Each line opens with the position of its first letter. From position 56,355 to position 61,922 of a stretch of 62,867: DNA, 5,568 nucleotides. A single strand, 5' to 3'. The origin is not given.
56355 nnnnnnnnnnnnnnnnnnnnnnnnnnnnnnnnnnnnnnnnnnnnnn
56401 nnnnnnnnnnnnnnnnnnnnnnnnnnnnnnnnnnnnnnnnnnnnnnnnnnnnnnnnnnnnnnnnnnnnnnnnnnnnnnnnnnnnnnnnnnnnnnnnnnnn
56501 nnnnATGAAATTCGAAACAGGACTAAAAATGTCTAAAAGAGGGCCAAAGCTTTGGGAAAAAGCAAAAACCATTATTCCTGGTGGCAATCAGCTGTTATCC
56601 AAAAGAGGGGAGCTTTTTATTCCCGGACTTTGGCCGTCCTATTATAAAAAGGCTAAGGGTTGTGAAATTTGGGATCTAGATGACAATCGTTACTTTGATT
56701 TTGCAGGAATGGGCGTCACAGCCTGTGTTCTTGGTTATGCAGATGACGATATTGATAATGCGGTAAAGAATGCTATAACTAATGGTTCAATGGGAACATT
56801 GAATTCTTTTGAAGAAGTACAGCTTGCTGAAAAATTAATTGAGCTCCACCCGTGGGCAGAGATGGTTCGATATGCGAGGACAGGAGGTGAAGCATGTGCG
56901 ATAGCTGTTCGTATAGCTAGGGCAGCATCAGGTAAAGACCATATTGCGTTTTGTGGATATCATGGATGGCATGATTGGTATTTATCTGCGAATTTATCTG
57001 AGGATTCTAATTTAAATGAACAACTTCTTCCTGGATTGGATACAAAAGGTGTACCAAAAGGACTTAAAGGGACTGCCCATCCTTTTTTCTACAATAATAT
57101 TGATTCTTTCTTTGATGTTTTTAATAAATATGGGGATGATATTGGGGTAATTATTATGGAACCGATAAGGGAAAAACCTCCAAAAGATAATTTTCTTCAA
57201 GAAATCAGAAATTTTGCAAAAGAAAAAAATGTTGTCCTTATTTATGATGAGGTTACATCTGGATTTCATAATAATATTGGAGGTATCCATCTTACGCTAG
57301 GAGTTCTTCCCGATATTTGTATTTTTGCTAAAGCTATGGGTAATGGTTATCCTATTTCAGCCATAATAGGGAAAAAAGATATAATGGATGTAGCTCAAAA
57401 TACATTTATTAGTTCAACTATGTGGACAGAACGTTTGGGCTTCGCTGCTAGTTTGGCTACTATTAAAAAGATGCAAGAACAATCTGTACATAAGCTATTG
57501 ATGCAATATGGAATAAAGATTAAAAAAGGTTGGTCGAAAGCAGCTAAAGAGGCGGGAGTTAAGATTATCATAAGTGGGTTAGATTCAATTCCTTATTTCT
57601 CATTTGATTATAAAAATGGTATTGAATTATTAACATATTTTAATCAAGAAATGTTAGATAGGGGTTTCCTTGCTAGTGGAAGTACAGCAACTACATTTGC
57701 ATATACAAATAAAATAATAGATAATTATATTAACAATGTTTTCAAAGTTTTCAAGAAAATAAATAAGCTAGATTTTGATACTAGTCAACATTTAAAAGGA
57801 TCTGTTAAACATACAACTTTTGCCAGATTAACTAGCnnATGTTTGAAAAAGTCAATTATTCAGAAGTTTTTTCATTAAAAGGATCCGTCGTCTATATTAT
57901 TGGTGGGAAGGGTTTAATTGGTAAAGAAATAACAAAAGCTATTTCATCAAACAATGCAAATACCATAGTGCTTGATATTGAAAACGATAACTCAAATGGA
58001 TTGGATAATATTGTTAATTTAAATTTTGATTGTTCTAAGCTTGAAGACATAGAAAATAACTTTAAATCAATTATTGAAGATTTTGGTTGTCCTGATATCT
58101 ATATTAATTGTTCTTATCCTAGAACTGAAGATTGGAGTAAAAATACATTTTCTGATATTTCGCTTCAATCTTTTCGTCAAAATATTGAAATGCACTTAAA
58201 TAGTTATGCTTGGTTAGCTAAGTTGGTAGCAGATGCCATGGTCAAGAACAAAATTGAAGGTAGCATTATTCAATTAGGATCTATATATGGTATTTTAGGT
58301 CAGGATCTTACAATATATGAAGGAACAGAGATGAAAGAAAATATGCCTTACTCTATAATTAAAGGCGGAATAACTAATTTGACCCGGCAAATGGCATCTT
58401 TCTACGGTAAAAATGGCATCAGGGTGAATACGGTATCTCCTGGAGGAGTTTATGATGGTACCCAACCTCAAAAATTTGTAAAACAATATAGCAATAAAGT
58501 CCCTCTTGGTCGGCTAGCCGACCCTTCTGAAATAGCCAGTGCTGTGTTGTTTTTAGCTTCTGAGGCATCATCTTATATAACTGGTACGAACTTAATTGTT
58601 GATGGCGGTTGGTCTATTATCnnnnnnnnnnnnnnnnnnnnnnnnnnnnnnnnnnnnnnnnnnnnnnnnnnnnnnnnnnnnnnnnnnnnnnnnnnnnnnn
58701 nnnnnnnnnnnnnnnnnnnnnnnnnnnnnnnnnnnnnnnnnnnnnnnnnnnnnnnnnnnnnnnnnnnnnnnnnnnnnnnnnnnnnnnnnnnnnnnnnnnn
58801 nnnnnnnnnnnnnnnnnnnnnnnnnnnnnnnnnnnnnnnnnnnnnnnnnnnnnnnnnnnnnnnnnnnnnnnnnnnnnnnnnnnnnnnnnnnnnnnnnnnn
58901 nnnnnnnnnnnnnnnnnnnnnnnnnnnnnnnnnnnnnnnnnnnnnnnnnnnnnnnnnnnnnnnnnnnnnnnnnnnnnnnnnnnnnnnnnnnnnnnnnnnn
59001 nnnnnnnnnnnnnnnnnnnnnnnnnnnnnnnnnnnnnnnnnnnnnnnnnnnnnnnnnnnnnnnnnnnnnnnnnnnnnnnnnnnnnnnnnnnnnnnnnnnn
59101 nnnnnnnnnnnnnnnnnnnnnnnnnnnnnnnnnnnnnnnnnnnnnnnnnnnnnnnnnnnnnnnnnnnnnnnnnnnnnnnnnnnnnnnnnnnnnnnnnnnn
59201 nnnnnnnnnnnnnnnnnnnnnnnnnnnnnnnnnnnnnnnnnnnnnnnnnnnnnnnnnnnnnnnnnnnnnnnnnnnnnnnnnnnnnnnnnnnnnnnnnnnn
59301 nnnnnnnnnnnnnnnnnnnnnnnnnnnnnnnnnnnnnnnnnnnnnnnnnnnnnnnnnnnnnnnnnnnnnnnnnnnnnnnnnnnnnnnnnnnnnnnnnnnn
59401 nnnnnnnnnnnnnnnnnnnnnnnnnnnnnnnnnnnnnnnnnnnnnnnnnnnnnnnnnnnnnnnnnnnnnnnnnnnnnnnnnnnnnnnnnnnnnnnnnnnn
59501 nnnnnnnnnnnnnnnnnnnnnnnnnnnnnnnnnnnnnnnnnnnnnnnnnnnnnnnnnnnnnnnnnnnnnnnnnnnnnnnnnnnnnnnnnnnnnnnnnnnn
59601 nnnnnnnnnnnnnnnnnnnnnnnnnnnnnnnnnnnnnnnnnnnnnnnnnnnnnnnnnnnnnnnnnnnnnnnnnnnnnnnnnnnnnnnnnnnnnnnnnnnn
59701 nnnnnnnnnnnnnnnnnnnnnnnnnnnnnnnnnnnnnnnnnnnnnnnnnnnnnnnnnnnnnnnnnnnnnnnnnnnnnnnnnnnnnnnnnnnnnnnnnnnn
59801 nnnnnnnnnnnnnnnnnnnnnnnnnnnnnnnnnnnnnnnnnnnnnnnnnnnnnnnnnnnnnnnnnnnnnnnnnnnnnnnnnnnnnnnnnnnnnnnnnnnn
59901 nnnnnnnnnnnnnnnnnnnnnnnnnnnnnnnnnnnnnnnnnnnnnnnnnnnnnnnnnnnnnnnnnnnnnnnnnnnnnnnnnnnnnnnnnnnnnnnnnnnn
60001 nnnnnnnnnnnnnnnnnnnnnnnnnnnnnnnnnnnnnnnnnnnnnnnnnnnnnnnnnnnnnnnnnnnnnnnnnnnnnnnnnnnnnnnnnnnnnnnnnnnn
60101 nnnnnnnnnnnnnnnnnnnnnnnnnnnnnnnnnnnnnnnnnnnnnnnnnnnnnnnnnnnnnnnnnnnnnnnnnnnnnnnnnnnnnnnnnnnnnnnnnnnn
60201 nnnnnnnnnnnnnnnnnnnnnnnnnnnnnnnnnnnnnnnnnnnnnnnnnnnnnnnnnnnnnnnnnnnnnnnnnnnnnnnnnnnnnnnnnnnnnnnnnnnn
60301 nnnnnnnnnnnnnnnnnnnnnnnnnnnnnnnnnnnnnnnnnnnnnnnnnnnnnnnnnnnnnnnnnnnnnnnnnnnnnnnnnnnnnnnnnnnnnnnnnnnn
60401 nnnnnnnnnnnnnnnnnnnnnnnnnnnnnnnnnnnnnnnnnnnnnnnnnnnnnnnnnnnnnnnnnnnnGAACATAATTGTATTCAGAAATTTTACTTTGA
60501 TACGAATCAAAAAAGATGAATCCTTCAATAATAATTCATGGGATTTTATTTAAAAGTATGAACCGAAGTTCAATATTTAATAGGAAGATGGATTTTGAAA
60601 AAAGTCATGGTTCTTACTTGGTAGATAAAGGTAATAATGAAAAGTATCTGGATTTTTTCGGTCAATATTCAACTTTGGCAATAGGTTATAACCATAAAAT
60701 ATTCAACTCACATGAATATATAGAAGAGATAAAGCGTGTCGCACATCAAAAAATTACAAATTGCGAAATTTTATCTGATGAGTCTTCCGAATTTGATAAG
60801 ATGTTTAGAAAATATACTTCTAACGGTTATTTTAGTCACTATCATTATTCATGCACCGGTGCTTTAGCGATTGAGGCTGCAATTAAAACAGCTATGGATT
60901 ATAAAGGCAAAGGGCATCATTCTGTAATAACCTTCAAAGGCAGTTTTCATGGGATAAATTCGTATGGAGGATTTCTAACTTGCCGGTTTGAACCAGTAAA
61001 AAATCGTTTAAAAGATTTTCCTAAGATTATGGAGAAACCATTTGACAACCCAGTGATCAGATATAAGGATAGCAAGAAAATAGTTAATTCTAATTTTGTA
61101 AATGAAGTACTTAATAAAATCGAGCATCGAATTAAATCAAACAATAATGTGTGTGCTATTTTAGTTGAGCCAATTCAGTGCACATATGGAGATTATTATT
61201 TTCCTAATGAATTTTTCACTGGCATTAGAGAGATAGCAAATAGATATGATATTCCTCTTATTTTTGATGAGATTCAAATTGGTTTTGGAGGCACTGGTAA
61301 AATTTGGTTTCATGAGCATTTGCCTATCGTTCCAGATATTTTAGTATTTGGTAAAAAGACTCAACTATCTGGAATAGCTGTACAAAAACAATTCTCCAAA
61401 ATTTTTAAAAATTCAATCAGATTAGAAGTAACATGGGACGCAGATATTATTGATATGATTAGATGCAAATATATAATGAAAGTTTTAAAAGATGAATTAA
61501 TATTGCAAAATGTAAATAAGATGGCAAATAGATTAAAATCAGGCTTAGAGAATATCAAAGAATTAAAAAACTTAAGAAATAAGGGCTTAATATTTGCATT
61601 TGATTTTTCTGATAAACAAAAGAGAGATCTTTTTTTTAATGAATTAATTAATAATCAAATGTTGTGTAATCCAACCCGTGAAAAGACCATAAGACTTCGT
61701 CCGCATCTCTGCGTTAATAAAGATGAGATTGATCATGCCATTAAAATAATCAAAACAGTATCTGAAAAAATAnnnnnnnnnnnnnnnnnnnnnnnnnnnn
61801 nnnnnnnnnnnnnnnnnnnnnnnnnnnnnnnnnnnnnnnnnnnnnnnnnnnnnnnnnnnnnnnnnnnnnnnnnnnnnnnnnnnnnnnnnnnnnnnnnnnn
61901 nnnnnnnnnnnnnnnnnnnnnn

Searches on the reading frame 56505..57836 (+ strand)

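Call 72: search_protein_families(library=pfam, proteins=[window:56505-57836:+], max_evalue=0.0001)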
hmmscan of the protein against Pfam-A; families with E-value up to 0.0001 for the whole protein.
window:56505-57836:+ (444 aa): 1 family
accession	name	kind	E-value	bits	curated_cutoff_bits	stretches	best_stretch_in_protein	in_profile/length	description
PF00202.27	Aminotran_3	-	5.8e-41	141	30.5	1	46-350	12-333/403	Aminotransferase class-III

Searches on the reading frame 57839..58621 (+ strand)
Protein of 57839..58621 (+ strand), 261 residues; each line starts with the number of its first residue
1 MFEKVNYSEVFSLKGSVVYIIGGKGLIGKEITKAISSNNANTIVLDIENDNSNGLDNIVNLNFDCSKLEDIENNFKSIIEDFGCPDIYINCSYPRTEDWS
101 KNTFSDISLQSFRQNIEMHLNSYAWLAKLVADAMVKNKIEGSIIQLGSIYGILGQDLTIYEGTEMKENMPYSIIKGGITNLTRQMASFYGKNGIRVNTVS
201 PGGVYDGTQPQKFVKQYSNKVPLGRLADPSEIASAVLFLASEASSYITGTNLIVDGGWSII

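Call 72: search_protein_families(library=pfam, proteins=[window:57839-58621:+], max_evalue=0.0001)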
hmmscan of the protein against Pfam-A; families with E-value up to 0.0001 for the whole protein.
window:57839-58621:+ (261 aa): 3 families
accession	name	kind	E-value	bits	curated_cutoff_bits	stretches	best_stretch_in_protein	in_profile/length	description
PF13561.12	adh_short_C2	-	3e-38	132.1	27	1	27-259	8-236/236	Enoyl-(Acyl carrier protein) reductase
PF00106.31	adh_short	-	2.2e-20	73.4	26.6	1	17-205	2-183/195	short chain dehydrogenase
PF01370.27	Epimerase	-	6.9e-08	32.6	20.9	1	18-224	1-196/240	NAD dependent epimerase/dehydratase family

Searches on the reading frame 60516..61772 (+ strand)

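Call 72: search_protein_families(library=pfam, proteins=[window:60516-61772:+], max_evalue=0.0001)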
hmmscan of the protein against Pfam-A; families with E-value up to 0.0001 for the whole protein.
window:60516-61772:+ (419 aa): 1 family
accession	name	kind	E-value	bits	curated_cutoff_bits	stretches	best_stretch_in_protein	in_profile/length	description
PF00202.27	Aminotran_3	-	1e-62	212.6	30.5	1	25-414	11-401/403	Aminotransferase class-III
